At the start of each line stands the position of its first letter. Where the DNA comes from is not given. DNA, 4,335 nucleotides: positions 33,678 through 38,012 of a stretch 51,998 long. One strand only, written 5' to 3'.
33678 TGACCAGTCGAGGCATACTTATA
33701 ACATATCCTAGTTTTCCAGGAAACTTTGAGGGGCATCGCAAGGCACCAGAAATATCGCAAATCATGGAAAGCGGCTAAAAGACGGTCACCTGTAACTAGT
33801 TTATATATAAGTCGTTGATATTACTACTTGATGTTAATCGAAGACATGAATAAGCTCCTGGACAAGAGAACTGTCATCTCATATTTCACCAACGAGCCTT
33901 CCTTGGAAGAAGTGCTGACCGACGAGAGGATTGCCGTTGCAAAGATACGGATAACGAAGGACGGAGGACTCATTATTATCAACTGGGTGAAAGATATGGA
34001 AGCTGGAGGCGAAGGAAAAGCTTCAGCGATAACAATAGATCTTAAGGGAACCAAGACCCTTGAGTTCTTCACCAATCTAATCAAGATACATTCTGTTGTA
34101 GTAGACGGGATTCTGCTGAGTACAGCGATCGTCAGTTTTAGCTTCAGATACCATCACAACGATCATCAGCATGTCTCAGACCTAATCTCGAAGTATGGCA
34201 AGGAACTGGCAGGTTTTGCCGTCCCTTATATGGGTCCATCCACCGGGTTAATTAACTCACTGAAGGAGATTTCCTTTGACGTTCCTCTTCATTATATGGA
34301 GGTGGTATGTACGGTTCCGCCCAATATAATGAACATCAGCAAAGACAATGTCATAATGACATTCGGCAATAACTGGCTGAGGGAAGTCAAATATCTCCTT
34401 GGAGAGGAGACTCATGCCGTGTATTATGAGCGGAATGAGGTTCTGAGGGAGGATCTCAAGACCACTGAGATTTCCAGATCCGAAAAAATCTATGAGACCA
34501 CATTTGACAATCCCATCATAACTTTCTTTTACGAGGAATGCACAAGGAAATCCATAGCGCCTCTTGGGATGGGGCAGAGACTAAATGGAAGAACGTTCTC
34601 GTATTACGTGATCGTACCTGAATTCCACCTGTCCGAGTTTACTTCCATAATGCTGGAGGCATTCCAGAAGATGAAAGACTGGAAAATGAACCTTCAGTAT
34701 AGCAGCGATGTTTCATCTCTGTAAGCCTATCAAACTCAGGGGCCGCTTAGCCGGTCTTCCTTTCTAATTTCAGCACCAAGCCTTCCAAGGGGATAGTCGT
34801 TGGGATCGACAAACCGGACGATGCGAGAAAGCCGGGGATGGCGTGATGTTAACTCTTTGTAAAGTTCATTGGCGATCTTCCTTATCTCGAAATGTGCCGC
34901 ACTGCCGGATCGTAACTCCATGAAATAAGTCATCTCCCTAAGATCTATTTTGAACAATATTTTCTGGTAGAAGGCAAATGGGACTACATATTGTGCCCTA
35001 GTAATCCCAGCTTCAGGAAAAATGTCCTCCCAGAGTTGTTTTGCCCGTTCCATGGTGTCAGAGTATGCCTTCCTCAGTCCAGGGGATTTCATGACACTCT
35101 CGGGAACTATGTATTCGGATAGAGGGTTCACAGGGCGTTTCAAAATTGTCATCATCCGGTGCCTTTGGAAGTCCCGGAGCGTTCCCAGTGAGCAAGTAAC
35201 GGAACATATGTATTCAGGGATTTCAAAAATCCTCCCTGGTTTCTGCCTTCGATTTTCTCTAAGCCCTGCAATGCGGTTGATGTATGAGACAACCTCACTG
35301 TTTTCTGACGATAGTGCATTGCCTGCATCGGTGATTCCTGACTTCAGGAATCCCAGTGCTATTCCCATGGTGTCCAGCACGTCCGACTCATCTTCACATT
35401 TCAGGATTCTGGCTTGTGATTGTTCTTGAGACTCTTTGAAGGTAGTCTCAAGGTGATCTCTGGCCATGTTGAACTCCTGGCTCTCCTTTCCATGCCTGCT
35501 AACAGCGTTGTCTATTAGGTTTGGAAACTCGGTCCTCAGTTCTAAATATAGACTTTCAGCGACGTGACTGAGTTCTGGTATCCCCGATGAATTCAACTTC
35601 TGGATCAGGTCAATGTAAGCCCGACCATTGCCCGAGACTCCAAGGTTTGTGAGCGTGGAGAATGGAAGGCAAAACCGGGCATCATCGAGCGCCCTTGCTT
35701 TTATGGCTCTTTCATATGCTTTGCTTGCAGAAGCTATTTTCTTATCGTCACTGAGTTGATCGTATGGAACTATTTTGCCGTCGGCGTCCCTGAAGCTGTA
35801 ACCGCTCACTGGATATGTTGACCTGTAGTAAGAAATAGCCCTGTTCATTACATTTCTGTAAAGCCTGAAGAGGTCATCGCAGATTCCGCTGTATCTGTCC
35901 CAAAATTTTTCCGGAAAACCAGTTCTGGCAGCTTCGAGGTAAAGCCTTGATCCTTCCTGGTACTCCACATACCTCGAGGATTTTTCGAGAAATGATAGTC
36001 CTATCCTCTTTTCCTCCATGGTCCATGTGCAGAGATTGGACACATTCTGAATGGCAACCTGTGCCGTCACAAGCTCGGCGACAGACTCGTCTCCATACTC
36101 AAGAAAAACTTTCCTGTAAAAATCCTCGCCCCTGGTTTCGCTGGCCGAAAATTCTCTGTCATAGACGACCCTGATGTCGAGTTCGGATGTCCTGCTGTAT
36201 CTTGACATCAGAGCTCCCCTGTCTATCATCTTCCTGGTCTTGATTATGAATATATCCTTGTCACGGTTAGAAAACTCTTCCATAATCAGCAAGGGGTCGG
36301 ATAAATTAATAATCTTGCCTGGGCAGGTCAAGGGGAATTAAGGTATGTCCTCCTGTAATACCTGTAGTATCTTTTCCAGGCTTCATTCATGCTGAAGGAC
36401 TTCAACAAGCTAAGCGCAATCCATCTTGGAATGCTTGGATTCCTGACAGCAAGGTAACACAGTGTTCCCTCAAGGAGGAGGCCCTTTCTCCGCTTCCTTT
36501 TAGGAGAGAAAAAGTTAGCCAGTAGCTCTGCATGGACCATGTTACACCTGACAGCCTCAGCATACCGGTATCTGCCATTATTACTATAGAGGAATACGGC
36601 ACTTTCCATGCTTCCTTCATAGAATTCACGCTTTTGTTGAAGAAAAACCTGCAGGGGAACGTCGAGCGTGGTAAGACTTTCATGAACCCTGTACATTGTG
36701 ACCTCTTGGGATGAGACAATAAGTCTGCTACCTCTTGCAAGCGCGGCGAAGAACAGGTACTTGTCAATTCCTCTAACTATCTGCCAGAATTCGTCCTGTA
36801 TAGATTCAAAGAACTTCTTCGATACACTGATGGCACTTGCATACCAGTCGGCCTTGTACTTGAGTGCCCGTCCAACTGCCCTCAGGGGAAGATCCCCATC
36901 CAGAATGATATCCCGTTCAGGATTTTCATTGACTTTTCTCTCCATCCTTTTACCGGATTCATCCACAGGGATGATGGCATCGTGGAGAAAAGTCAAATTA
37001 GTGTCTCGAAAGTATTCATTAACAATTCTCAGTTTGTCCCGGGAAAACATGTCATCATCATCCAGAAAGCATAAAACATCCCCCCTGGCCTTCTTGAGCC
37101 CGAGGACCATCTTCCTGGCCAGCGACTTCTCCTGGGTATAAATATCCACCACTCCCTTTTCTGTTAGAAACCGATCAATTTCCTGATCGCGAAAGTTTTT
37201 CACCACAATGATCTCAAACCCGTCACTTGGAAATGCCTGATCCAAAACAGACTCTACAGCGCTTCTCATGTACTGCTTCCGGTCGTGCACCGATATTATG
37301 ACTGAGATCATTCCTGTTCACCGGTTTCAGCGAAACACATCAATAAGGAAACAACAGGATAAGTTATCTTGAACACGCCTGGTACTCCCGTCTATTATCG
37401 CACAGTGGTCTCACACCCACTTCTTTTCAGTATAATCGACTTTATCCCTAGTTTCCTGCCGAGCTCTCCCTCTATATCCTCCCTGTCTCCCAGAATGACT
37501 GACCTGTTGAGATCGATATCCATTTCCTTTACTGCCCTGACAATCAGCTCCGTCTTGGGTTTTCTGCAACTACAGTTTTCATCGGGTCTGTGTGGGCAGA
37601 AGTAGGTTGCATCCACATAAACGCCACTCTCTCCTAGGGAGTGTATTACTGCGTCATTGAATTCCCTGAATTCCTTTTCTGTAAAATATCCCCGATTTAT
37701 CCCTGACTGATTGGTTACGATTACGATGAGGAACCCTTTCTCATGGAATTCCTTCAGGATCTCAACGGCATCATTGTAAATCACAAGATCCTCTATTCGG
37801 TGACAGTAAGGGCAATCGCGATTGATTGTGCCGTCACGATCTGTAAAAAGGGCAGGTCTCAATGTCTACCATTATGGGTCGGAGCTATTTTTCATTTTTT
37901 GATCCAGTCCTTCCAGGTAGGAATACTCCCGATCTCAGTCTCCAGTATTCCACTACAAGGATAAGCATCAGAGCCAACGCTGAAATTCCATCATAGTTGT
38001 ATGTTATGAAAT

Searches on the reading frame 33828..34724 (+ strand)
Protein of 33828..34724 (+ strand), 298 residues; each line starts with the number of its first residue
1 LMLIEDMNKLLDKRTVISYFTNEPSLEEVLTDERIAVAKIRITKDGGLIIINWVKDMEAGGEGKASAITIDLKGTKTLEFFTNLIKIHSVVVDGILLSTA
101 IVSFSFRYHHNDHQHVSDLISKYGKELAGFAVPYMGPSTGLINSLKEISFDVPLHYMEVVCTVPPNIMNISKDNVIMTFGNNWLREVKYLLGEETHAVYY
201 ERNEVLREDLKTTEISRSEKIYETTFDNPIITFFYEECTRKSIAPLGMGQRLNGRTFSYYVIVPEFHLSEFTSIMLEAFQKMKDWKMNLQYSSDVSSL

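Call 78: search_protein_families(library=padloc, proteins=[window:33828-34724:+], max_evalue=0.00001)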
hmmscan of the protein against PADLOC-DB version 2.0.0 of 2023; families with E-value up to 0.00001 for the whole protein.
window:33828-34724:+ (298 aa): 0 families

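Call 79: search_protein_families(library=pfam, proteins=[window:33828-34724:+], max_evalue=0.00001)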
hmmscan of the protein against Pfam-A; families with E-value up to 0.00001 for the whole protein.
window:33828-34724:+ (298 aa): 1 family
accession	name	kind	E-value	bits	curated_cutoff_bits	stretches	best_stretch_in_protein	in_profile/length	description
PF19020.6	Ta1207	-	8.1e-47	160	26.3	1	67-279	67-276/277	Ta1207 family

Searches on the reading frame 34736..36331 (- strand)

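Call 78: search_protein_families(library=padloc, proteins=[window:34736-36331:-], max_evalue=0.00001)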
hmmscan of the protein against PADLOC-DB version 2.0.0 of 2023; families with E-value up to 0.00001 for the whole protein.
window:34736-36331:- (531 aa): 0 families

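Call 79: search_protein_families(library=pfam, proteins=[window:34736-36331:-], max_evalue=0.00001)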
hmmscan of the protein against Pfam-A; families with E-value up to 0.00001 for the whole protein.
window:34736-36331:- (531 aa): 1 family
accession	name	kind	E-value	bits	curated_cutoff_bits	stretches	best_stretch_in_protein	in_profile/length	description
PF02511.20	Thy1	-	4.1e-44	151.1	24.8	2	53-271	17-191/191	Thymidylate synthase complementing protein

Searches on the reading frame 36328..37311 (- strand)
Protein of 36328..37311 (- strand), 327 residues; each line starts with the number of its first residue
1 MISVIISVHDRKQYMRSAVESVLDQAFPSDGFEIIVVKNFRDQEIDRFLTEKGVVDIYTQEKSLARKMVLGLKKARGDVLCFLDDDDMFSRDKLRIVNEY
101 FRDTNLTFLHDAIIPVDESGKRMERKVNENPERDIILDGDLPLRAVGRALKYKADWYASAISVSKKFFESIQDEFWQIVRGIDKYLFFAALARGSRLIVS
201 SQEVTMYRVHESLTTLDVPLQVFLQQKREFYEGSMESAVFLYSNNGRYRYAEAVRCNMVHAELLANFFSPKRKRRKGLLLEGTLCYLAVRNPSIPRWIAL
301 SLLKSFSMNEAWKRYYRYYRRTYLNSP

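Call 78: search_protein_families(library=padloc, proteins=[window:36328-37311:-], max_evalue=0.00001)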
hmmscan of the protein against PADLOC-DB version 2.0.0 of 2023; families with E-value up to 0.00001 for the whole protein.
window:36328-37311:- (327 aa): 0 families

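Call 79: search_protein_families(library=pfam, proteins=[window:36328-37311:-], max_evalue=0.00001)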
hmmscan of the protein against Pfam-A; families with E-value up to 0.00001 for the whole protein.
window:36328-37311:- (327 aa): 3 families
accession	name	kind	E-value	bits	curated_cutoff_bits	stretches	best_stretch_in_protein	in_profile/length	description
PF00535.33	Glycos_transf_2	-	1.4e-16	61.3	23.3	1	3-128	1-130/168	Glycosyl transferase family 2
PF13641.12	Glyco_tranf_2_3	-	1.9e-06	28.5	27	1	2-107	3-117/230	Glycosyltransferase like family 2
PF10111.15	Glyco_tranf_2_2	-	8.2e-06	25.9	27.3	0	3-99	1-104/276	Glycosyltransferase like family 2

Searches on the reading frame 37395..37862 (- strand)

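Call 78: search_protein_families(library=padloc, proteins=[window:37395-37862:-], max_evalue=0.00001)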
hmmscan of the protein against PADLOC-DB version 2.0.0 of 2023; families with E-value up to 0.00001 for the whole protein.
window:37395-37862:- (155 aa): 0 families

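Call 79: search_protein_families(library=pfam, proteins=[window:37395-37862:-], max_evalue=0.00001)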
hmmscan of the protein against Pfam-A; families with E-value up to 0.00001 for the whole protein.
window:37395-37862:- (155 aa): 4 families
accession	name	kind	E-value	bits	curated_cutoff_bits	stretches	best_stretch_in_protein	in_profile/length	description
PF08645.17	PNK3P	-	8.6e-07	29.3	22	1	30-126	32-125/161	Polynucleotide kinase 3 phosphatase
PF13419.12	HAD_2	-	1.9e-06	28.5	23.8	0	96-144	130-177/178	Haloacid dehalogenase-like hydrolase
PF00702.32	Hydrolase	-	3.2e-06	28.1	26.4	1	24-129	95-182/191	haloacid dehalogenase-like hydrolase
PF13242.12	Hydrolase_like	-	3.5e-06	27.3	22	1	99-146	2-49/75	HAD-hyrolase-like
